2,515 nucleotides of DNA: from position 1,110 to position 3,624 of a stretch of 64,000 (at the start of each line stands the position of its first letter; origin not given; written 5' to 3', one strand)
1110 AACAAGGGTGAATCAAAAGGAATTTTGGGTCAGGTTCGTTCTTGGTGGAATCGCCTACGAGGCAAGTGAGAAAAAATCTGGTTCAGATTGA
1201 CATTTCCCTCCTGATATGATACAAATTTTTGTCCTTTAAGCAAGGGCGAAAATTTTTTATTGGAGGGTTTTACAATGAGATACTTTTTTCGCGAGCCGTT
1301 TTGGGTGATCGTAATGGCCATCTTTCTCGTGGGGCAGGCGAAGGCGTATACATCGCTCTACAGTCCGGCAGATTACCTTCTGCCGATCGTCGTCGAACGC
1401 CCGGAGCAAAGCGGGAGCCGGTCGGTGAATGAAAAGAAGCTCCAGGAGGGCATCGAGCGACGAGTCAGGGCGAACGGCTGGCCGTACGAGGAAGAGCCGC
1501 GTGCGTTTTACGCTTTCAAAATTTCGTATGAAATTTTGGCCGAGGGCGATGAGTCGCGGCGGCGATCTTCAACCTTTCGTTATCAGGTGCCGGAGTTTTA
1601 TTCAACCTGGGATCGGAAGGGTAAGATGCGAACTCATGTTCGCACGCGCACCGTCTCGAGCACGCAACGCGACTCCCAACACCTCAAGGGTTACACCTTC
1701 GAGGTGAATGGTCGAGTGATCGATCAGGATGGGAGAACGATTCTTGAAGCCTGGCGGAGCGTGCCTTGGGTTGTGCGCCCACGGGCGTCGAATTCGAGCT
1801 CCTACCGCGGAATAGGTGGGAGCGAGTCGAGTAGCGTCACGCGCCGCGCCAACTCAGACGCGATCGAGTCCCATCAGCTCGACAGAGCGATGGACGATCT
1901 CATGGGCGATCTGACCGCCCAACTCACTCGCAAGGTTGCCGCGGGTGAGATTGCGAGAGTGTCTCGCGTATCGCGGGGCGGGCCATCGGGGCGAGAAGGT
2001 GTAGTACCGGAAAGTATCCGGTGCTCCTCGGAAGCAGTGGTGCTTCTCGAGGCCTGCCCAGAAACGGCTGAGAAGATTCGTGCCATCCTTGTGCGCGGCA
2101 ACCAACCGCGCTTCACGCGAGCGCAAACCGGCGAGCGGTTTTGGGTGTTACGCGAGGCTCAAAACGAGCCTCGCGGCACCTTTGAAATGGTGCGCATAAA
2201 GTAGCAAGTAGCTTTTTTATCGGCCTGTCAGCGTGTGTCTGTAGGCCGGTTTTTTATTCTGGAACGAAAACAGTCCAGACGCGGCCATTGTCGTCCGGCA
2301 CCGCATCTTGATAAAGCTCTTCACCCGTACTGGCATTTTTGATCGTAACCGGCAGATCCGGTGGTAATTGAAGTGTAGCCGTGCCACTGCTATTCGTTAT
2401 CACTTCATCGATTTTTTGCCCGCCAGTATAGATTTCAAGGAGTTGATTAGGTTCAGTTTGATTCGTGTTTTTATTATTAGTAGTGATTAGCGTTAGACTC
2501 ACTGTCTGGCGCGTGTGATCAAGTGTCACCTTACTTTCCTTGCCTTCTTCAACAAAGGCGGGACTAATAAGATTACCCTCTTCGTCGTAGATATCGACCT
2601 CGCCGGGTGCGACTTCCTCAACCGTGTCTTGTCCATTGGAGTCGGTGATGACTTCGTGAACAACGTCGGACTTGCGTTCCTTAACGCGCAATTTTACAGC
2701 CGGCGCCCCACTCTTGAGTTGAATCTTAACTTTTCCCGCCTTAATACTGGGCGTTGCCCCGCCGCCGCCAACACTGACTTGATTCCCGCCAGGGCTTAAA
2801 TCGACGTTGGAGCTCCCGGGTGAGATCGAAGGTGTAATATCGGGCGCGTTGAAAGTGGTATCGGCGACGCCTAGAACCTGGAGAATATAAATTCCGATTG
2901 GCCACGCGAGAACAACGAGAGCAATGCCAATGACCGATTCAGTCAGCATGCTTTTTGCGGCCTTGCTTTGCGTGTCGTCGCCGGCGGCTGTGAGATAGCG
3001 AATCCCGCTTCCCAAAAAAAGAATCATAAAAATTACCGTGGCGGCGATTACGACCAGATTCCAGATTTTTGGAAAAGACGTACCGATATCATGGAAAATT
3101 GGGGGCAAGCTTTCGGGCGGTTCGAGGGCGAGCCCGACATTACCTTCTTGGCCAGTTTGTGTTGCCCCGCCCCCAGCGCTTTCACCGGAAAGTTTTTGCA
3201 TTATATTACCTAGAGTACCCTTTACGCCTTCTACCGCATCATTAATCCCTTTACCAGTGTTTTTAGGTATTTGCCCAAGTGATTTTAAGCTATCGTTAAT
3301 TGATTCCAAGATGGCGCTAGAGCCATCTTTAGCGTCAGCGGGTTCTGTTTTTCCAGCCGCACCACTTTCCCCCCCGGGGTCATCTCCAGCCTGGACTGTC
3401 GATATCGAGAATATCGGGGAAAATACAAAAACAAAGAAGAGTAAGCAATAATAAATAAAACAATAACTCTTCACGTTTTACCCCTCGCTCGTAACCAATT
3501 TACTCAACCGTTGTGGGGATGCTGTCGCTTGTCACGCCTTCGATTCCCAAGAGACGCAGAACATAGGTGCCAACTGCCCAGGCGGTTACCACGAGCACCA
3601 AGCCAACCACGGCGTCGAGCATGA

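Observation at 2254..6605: Tandem array of six paralogs (plus a pseudogene) encoding VirB2/TrbC-pilin-like two-helix proteins with hypervariable ectodomains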

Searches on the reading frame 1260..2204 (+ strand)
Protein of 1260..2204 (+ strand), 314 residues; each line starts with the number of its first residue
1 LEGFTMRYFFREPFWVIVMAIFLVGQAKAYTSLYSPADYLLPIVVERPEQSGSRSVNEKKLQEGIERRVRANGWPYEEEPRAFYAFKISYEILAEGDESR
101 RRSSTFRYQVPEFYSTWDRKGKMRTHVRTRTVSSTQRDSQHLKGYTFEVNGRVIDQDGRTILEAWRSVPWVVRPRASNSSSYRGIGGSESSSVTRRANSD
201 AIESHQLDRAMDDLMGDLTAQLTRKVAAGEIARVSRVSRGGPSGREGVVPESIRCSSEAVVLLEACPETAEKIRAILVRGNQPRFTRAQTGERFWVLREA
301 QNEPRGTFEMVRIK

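Call 8: search_protein_families(library=pfam, proteins=[window:1260-2204:+], max_evalue=0.001)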
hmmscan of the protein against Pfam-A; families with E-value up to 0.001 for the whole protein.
window:1260-2204:+ (314 aa): 0 families

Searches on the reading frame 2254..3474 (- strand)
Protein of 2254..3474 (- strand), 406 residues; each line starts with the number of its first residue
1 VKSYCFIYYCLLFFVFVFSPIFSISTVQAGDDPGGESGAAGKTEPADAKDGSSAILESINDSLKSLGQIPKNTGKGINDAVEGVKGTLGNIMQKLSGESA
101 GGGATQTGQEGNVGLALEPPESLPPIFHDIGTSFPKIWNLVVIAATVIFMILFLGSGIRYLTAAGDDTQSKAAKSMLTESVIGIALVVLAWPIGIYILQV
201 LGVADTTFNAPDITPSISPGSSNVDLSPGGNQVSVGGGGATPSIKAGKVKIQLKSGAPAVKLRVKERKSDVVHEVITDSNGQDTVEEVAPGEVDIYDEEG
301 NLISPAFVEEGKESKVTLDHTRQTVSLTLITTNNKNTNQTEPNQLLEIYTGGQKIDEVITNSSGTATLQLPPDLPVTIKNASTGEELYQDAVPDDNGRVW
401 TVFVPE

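Call 3: search_protein_families(library=pfam, proteins=[window:2254-3474:-], max_evalue=1)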
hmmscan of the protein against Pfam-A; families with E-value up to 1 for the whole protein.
window:2254-3474:- (406 aa): 9 families
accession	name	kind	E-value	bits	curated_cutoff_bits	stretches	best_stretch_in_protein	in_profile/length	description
PF18895.5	T4SS_pilin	-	3.5e-06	27.4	26.6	1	137-193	16-67/71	Type IV secretion system pilin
PF13620.12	CarboxypepD_reg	-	0.001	19.8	32.3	1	247-294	4-51/82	Carboxypeptidase regulatory-like domain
PF17210.9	SdrD_B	-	0.019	15.6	29.7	1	255-340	22-107/112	SdrD B-like domain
PF24511.1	DUF7591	-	0.023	15.3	27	1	312-373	19-83/105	Domain of unknown function (DUF7591)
PF01284.28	MARVEL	-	0.036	14.5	32.8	1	134-192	68-127/135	Membrane-associating domain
PF13860.13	FlgD_ig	-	0.089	13.2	27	0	245-275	10-40/79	FlgD Ig-like domain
PF23456.1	CSDE1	-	0.12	13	27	0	279-320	14-59/84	Cold shock domain-containing protein E1 CSD domain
PF17802.7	SpaA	-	0.13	12.9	23.1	0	258-295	17-56/91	Prealbumin-like fold domain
PF19570.5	DUF6088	-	0.18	12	25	1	238-289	107-156/172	Family of unknown function (DUF6088)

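Call 4: search_protein_families(library=ncbifam, proteins=[window:2254-3474:-], max_evalue=1)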
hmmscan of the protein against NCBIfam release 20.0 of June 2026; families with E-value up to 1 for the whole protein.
window:2254-3474:- (406 aa): 4 families
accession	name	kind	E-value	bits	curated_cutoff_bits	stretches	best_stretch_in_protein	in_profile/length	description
NF045889.1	ICE_Mbov_0396_TM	equivalog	0.00032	20.3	70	1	133-200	51-116/306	Mbov_0396 family ICE element transmembrane protein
NF045849.1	ICE_MMCAP2_0565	equivalog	0.0014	18.3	40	1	129-198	4-77/80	Mbov_0395 family pilin-like conjugal transfer protein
NF045848.1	MMCAP2_0566_fam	domain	0.0029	16.9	90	1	133-201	53-119/322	MMCAP2_0566 family conjugal transfer protein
NF058592.1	GxPGS_dom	subfamily_domain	0.082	13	45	1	341-370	22-51/65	PGS family Ig-like domain-containing protein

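Call 15: find_encoding_contigs(protein=window:2254-3474:-, flank=10000, max_places=6)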
Protein window:2254-3474:- (406 aa): 2 contigs read that carry it; 1 place shown.
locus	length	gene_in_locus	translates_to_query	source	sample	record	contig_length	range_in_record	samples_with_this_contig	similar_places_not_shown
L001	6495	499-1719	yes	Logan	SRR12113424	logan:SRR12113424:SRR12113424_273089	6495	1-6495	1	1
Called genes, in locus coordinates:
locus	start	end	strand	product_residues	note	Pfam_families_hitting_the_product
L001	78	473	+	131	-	PF02322:Cyt_bd_oxida_II (weak), PF18895:T4SS_pilin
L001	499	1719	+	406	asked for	PF18895:T4SS_pilin (weak)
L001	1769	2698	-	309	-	-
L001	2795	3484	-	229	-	-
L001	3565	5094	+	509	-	PF00437:T2SSE, PF13604:AAA_30 (faint)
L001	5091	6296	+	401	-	-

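Call 34: find_homologous_proteins(query=window:2254-3474:-, max_evalue=0.001)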
Query window:2254-3474:- (406 aa): 1 proteins with E <= 0.001 among 8000 candidates.
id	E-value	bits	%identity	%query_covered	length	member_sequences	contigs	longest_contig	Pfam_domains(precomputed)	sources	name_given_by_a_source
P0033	2.3e-262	888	100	100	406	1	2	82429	PF18895.6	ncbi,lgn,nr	ncbi:hypothetical protein HYW32_00065 [Candidatus Berkelbacteria bacterium]|nr:hypothetical protein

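Call 66: predict_structure(protein=window:2254-3474:-)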
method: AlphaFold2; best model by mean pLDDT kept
length: 406 residues; sequences in the alignment: 1
mean_pLDDT: 53.0   pTM: 0.26
mean pLDDT of the five models: 53.0, 52.2, 45.7, 43.3, 42.4
residues with pLDDT >= 90: 0; 70-90: 90; 50-70: 156; < 50: 160
segments of 3 or more residues with pLDDT < 50: 1-3, 20-56, 58-60, 64-78, 94-131, 202-243, 333-336, 392-396
pLDDT, mean of each block of 10 residues (from residue 1): 51 56 34 26 29 46 46 46 53 40 24 28 33 52 66 62 52 55 62 54 37 28 33 30 60 62 76 73 76 77 75 70 58 49 75 73 69 65 69 49 54
secondary structure, 60 per line:
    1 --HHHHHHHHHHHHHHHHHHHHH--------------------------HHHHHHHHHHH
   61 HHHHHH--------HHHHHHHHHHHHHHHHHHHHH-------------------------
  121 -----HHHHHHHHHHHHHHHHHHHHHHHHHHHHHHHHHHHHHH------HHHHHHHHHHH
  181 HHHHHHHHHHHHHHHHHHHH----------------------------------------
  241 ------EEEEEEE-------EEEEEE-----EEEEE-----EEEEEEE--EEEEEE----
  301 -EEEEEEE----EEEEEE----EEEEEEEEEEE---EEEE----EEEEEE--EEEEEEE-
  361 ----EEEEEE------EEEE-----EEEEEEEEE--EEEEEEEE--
elements in order: H3-23 H50-66 H75-95 H126-163 H170-200 E247-253 E261-266 E272-276 E282-288 E291-296 E302-308 E313-318 E323-333 E337-340 E345-350 E353-359 E365-370 E377-380 E386-394 E397-404

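Call 70: fold_search(model_id=the predicted structure, library=pdb)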
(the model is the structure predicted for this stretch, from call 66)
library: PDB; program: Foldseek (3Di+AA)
matches with E <= 10: 909; with E <= 0.001: 26
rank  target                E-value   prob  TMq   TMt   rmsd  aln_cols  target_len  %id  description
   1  6fwv_B                6.6e-09  1.00  0.18  0.15  12.7       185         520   16  The Bacillus anthracis TIE protein (released 2018-08-08)
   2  6fwv_A                9.4e-09  1.00  0.18  0.15  12.3       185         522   16  The Bacillus anthracis TIE protein (released 2018-08-08)
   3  3phs                  5.7e-07  1.00  0.27  0.42   7.8       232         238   14  Crystal Structure of GBS52, the minor pilin in gram-positive pathogen Streptococcus agalactiae (released 2010-11-17)
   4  4oq1                  3.6e-05  1.00  0.22  0.26   7.9       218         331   10  Structure of the Streptococcal ancillary pilin (released 2014-04-23)
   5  7w6b                  4.6e-05  1.00  0.17  0.10  12.3       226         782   10  Crystal Structure of PitA from pilus islet-2 of Streptococcus oralis (released 2022-06-01)
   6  10ps                  4.9e-05  1.00  0.17  0.13  15.5       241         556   12  Crystal structure of SdrD A2-A3-B1-B2 domains from Staphylococcus aureus JH1 (released 2026-02-11)
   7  9bog_D                1.2e-04  1.00  0.18  0.10   9.8       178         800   13  Structural basis for adhesin secretion by the outer-membrane usher in type 1 pili (released 2024-10-09)
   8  6m7c                  1.2e-04  0.99  0.16  0.22  12.1       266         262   10  Crystal structure of C-terminal fragment of pilus adhesin SpaC from Lactobacillus rhamnosus GG (released 2020-07-29)
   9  3rfz_B                2.0e-04  1.00  0.17  0.10  10.9       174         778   16  Crystal structure of the FimD usher bound to its cognate FimC:FimH substrate (released 2011-06-01)
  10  4fxt_F                2.7e-04  1.00  0.15  0.29  13.7       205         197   12  Crystal structure of a DUF3823 family protein (BACOVA_02663) from Bacteroides ovatus ATCC 8483 at 2.77 A resolution (released 2012-07-25)
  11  3b2m_C                2.9e-04  0.69  0.13  0.16  16.3       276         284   11  Crystal Structure of the Major Pilin from Streptococcus pyogenes (released 2007-12-18)
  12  1nkg                  3.3e-04  1.00  0.18  0.15  12.3       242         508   11  Rhamnogalacturonan lyase from Aspergillus aculeatus (released 2004-05-25)
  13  3kpt_B                3.5e-04  1.00  0.16  0.18  27.4       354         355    8  Crystal structure of BcpA, the major pilin subunit of Bacillus cereus (released 2009-11-24)
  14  6m48_B                3.5e-04  0.90  0.14  0.08  14.0       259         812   10  Crystal structure of pilus adhesin, SpaC from Lactobacillus rhamnosus GG - P21212 form (released 2020-07-29)
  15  3rkp_B                3.7e-04  1.00  0.15  0.18  27.0       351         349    8  Crystal structure of BcpA*(D312A), the major pilin subunit of Bacillus cereus (released 2012-05-30)
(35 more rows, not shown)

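Call 81: search_protein_families(library=pfam, proteins=[L001:5091-6296:+, L001:3562-5094:+], max_evalue=0.0001)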
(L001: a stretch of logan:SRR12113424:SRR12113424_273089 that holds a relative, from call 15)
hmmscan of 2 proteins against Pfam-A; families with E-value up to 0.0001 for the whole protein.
L001:5091-6296:+ (401 aa): 0 families

L001:3562-5094:+ (510 aa): 2 families
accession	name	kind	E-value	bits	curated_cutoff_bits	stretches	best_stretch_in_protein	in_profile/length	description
PF00437.27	T2SSE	-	6.7e-108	361.1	24.9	1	154-496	11-370/370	Type II/IV secretion system protein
PF13604.12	AAA_30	-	1.2e-05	25.5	27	1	270-317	3-50/191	AAA domain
